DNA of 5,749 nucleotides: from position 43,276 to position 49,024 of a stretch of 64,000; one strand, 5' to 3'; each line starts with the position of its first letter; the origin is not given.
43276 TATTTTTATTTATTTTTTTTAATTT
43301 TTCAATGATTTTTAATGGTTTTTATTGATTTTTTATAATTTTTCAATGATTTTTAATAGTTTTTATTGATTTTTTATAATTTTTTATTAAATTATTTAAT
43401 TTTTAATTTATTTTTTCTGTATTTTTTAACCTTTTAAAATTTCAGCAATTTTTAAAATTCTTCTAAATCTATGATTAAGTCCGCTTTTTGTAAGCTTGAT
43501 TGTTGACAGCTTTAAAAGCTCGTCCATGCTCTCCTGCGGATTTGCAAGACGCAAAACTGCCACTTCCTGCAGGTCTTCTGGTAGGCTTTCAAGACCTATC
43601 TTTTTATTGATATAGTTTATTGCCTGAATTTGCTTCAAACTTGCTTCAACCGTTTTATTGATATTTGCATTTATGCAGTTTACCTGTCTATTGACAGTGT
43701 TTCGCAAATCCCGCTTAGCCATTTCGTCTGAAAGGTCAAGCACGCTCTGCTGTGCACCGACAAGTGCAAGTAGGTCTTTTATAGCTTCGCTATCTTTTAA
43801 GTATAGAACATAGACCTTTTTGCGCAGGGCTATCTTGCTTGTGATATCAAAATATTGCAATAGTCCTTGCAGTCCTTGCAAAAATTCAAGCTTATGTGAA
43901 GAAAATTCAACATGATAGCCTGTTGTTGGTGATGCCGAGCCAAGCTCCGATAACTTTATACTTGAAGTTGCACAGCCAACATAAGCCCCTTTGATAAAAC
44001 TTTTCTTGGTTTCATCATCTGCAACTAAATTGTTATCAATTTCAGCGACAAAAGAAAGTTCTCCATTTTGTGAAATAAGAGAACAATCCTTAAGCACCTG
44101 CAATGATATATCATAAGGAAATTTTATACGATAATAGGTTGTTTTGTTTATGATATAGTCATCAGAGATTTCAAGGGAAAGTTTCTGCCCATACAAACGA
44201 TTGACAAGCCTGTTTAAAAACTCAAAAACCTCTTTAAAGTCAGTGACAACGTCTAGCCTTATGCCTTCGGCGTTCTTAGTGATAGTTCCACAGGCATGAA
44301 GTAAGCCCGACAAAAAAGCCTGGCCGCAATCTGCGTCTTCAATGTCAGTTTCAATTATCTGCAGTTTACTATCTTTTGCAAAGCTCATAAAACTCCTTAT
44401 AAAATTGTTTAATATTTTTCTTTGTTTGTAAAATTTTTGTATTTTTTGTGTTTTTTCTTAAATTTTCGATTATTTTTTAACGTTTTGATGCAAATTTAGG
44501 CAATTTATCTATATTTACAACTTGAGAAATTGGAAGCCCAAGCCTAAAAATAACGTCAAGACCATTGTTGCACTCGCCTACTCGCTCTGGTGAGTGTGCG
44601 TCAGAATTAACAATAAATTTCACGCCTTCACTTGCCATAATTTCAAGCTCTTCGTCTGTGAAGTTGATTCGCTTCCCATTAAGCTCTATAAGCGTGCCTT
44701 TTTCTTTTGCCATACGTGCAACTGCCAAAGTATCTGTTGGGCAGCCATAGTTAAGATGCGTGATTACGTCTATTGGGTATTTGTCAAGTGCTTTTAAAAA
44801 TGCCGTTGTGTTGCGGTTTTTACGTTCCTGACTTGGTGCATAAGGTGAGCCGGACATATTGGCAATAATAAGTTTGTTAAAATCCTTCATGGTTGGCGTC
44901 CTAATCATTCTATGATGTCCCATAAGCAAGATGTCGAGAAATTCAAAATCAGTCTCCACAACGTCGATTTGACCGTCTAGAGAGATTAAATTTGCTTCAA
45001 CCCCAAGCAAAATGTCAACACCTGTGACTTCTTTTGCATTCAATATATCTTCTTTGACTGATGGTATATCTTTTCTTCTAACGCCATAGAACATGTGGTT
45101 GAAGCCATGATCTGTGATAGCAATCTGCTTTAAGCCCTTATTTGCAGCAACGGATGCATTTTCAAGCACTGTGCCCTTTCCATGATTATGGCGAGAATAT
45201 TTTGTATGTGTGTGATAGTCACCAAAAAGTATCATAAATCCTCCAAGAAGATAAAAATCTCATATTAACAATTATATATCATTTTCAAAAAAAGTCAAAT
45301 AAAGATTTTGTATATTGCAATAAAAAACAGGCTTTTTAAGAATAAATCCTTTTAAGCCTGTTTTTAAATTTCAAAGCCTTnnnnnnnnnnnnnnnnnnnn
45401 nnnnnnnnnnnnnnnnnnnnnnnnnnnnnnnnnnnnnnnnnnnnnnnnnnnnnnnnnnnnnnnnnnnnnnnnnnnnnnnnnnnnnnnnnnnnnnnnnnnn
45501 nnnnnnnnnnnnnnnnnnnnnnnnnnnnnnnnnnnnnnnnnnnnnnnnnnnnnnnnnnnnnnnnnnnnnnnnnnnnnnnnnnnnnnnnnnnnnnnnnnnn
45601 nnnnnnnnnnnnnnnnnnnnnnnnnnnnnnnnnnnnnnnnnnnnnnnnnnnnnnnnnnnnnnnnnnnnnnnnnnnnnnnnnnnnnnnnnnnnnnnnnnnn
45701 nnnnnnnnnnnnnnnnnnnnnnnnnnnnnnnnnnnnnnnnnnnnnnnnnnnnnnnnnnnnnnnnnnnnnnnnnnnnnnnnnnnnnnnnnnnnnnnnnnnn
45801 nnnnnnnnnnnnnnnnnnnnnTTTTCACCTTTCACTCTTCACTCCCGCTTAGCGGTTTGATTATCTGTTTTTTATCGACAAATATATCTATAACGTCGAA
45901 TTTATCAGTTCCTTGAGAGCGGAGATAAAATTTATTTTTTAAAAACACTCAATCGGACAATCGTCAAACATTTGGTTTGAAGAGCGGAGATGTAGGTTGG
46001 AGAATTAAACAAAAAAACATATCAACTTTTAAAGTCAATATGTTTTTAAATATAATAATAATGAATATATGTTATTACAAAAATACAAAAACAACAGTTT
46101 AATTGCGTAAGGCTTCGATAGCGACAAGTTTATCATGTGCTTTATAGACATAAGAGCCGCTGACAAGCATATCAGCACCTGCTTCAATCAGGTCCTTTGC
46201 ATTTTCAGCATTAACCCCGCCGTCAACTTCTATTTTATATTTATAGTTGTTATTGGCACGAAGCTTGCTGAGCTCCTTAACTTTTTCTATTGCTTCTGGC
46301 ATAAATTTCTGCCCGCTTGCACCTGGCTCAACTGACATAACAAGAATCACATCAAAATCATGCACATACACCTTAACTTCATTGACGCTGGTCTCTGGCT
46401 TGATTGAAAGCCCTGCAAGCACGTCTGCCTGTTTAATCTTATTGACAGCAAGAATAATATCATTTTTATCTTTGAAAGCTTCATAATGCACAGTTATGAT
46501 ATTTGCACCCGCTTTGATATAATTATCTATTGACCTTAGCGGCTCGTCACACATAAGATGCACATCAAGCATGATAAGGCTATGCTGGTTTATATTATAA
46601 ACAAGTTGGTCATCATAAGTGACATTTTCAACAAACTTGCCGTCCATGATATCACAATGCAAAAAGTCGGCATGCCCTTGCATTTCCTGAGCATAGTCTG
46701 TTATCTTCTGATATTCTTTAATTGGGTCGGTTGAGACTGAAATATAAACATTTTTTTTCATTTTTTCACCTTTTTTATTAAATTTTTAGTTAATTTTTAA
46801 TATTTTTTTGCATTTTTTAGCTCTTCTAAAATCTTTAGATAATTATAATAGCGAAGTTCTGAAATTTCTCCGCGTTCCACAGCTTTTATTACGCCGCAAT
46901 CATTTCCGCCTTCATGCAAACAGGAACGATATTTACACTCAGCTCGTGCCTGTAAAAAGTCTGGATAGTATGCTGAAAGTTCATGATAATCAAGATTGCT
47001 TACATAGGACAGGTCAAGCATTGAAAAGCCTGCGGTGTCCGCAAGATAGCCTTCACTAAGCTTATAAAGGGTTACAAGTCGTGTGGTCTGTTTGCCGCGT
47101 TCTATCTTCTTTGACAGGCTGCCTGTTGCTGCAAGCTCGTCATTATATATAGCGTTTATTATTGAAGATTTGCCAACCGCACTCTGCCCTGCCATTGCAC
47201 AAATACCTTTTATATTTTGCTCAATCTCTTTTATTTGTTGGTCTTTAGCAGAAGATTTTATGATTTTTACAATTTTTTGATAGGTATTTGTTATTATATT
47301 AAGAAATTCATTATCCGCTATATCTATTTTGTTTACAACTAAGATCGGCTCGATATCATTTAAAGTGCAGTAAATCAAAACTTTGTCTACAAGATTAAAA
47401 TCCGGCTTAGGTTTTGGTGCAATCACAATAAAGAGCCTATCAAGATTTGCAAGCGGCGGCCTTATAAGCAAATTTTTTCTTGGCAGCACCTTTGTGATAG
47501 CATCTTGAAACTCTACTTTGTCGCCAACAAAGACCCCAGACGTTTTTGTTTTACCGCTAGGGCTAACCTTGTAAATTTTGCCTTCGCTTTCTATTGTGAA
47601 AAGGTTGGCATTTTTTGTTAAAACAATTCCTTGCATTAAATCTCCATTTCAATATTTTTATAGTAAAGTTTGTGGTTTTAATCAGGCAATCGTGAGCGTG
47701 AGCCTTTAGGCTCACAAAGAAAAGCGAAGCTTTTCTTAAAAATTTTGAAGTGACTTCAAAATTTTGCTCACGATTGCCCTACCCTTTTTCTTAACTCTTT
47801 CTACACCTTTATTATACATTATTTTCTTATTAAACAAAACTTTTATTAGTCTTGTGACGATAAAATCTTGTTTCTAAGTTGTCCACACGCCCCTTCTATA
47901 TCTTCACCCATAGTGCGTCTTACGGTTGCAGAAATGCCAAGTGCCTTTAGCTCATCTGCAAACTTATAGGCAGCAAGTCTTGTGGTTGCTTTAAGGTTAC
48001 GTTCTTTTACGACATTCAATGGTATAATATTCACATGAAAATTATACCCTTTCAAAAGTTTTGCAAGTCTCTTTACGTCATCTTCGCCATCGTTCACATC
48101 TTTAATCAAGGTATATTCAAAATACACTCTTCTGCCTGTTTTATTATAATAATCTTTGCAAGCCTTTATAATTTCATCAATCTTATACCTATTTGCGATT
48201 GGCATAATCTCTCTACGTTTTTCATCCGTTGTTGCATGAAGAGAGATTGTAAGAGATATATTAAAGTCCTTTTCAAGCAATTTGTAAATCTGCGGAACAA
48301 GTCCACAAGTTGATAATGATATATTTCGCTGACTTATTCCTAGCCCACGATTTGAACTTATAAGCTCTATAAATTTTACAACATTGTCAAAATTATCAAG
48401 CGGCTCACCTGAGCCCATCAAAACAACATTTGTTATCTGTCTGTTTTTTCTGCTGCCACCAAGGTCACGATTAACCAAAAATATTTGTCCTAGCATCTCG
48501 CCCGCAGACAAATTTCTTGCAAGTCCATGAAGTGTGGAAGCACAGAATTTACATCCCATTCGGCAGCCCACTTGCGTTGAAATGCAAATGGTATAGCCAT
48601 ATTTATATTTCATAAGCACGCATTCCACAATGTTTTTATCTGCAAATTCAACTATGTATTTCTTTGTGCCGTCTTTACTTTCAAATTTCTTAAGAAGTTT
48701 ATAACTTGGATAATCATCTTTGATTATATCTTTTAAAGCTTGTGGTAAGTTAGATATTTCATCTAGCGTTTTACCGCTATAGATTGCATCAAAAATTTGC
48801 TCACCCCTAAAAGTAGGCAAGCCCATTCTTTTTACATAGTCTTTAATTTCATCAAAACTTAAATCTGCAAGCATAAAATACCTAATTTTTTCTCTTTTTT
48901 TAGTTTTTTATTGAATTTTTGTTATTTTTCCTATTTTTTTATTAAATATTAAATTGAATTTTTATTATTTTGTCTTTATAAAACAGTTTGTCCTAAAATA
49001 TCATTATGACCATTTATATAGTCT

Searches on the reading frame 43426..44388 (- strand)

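Call 51: search_protein_families(library=pfam, proteins=[window:43426-44388:-])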
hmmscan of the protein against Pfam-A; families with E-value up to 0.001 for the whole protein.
window:43426-44388:- (320 aa): 4 families
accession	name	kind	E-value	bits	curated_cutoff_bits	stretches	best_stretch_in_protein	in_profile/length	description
PF02650.20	HTH_WhiA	-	4.1e-31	107.7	27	1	232-315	1-84/84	WhiA C-terminal HTH domain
PF14527.11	LAGLIDADG_WhiA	-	6.3e-22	77.9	23.2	1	153-229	17-93/93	WhiA LAGLIDADG-like domain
PF14528.11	LAGLIDADG_3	-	2.1e-08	34.8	22.5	1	155-211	22-82/82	LAGLIDADG-like domain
PF10298.14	WhiA_N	-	4.2e-05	24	23.4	1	20-104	2-85/86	WhiA N-terminal LAGLIDADG-like domain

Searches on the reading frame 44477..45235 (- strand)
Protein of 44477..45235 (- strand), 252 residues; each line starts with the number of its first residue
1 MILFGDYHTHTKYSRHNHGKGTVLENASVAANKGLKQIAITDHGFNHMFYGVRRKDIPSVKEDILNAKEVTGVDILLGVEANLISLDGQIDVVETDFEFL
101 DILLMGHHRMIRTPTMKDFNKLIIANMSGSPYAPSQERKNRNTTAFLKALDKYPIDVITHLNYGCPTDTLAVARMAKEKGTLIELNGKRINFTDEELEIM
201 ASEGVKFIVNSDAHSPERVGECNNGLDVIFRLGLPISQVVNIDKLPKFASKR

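Call 51: search_protein_families(library=pfam, proteins=[window:44477-45235:-])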
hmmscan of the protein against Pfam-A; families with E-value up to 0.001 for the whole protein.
window:44477-45235:- (252 aa): 2 families
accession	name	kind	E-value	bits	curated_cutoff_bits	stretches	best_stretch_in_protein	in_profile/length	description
PF02811.25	PHP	-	2.3e-09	38.2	26.4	1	6-117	1-71/164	PHP domain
PF13263.12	PHP_C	-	0.00093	19.1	21.3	0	203-224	14-35/56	PHP-associated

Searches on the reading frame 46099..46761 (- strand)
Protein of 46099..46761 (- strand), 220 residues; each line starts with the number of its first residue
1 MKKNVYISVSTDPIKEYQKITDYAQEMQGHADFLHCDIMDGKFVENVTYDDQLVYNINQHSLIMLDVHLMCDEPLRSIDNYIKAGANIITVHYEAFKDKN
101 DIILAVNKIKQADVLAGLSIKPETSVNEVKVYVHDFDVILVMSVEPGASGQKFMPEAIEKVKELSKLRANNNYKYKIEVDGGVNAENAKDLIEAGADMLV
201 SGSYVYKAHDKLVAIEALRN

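Call 51: search_protein_families(library=pfam, proteins=[window:46099-46761:-])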
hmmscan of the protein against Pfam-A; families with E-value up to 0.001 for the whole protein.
window:46099-46761:- (220 aa): 4 families
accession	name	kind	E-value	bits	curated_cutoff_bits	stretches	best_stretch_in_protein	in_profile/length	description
PF00834.25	Ribul_P_3_epim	-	1.3e-56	191.6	21.1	1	22-206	16-198/198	Ribulose-phosphate 3 epimerase family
PF00977.27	His_biosynth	-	0.00026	21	23.6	0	170-210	69-110/228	Histidine biosynthesis protein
PF01729.25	QRPTase_C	-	0.00041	20.6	23.1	0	157-209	110-162/169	Quinolinate phosphoribosyl transferase, C-terminal domain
PF00215.30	OMPdecase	-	0.00098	19.5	27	0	81-217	71-220/221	Orotidine 5'-phosphate decarboxylase / HUMPS family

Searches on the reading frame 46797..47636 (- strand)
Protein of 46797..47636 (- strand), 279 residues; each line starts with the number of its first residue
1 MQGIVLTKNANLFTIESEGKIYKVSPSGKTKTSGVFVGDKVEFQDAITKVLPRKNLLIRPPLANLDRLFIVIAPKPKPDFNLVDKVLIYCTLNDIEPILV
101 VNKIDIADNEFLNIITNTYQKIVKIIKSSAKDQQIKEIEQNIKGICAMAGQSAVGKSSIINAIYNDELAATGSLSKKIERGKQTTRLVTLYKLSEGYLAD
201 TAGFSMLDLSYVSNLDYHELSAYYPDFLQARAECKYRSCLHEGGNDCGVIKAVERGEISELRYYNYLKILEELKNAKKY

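Call 51: search_protein_families(library=pfam, proteins=[window:46797-47636:-])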
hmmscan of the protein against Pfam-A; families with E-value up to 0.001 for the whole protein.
window:46797-47636:- (279 aa): 2 families
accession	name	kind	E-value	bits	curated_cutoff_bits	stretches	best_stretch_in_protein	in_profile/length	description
PF03193.22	RsgA_GTPase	-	1.3e-39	136.2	30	1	50-209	1-173/174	RsgA GTPase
PF01926.29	MMR_HSR1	-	3.4e-06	27.6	21.9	1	146-204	2-56/113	50S ribosome-binding GTPase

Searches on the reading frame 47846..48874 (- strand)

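Call 51: search_protein_families(library=pfam, proteins=[window:47846-48874:-])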
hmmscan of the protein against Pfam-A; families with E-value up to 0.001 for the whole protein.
window:47846-48874:- (342 aa): 1 family
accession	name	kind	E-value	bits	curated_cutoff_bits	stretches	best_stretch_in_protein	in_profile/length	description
PF04055.27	Radical_SAM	-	5.2e-16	59.7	29.5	1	98-268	1-163/166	Radical SAM superfamily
